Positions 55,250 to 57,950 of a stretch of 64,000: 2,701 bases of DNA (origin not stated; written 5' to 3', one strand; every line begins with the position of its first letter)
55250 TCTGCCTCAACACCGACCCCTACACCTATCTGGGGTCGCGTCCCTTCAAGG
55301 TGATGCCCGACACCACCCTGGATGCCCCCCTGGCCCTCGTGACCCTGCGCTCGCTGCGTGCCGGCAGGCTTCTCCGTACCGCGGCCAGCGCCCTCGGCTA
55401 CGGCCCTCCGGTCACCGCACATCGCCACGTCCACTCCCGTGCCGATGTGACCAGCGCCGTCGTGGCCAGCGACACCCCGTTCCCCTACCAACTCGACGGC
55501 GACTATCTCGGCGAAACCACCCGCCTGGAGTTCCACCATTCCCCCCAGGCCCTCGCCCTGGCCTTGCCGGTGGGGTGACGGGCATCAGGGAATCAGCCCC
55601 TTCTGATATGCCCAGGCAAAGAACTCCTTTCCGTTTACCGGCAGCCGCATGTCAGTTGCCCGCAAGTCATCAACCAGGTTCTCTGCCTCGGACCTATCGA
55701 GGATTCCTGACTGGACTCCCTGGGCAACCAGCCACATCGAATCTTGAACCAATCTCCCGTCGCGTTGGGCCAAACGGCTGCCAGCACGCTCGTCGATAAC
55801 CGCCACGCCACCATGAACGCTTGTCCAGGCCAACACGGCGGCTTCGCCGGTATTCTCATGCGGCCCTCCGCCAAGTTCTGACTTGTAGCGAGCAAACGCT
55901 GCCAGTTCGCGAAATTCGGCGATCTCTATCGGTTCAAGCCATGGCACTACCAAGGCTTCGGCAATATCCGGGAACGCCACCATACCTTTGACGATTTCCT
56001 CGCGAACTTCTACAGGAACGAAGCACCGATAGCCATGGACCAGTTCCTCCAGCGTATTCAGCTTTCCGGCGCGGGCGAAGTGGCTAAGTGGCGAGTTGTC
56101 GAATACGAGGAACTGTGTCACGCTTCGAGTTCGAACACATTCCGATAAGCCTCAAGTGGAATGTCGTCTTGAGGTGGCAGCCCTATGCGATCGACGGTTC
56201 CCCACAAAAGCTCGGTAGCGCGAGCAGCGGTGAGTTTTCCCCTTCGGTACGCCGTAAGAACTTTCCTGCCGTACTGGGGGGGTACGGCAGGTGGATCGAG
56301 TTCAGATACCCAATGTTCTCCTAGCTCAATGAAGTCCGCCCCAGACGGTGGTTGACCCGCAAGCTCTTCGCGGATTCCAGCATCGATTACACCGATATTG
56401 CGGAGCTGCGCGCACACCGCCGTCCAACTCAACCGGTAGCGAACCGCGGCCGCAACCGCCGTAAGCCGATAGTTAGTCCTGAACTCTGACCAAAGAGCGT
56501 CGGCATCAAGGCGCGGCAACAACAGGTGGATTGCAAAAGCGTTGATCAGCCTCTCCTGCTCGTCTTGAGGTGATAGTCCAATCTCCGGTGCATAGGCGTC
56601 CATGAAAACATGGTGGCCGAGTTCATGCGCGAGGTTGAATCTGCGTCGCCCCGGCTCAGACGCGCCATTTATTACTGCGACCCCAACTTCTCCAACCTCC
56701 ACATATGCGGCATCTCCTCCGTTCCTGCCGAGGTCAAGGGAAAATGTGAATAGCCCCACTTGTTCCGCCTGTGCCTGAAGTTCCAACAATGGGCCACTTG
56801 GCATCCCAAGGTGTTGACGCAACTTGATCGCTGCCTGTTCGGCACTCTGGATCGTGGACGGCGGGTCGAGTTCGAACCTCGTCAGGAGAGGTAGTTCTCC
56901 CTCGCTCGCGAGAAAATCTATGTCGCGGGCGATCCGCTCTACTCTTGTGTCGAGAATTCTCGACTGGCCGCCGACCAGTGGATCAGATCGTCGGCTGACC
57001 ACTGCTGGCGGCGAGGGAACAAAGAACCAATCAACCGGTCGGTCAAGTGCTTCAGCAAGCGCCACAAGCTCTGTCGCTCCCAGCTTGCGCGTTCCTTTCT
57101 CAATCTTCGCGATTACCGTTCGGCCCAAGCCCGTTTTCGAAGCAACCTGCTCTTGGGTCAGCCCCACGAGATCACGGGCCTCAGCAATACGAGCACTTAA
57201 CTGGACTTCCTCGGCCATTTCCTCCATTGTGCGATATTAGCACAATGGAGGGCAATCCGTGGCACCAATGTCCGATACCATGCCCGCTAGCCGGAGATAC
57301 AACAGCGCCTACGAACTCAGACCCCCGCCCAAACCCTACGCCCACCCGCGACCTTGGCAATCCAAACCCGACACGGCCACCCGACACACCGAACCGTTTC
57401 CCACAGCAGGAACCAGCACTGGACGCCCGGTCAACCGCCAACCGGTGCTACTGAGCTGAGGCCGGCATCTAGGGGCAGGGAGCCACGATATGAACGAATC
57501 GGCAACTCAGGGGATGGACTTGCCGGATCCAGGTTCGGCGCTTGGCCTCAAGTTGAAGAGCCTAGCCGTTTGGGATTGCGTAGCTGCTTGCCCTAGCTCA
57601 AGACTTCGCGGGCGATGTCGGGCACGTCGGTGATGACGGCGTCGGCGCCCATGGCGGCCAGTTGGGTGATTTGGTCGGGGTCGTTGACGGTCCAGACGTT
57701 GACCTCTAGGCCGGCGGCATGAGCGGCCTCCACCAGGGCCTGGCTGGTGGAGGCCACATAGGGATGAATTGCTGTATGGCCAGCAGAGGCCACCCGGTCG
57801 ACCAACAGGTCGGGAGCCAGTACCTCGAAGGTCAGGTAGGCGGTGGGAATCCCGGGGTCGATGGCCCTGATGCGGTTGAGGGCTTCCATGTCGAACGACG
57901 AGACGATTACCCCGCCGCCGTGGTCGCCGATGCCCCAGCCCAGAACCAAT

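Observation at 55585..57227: Two-gene module: XRE-HTH + ImmA/IrrE protease + UPF0175-like tail, translationally coupled to a DUF3368 PIN nuclease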

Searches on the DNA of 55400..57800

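Call 87: search_rna_families(source=window, start=55400, end=57800, threshold=evalue, max_evalue=1)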
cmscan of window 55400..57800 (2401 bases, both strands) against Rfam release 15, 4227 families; matches with E-value up to 1: 2.
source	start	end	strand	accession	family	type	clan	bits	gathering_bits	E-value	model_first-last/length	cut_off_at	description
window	57710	57755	+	RF01677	P35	Gene; sRNA;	-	27.6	70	0.17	1-62/62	no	Pseudomonas sRNA P35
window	55538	55587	-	RF00381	Antizyme_FSE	Cis-reg; frameshift_element;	-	19.3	40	0.78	1-59/59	no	Antizyme RNA frameshifting stimulation element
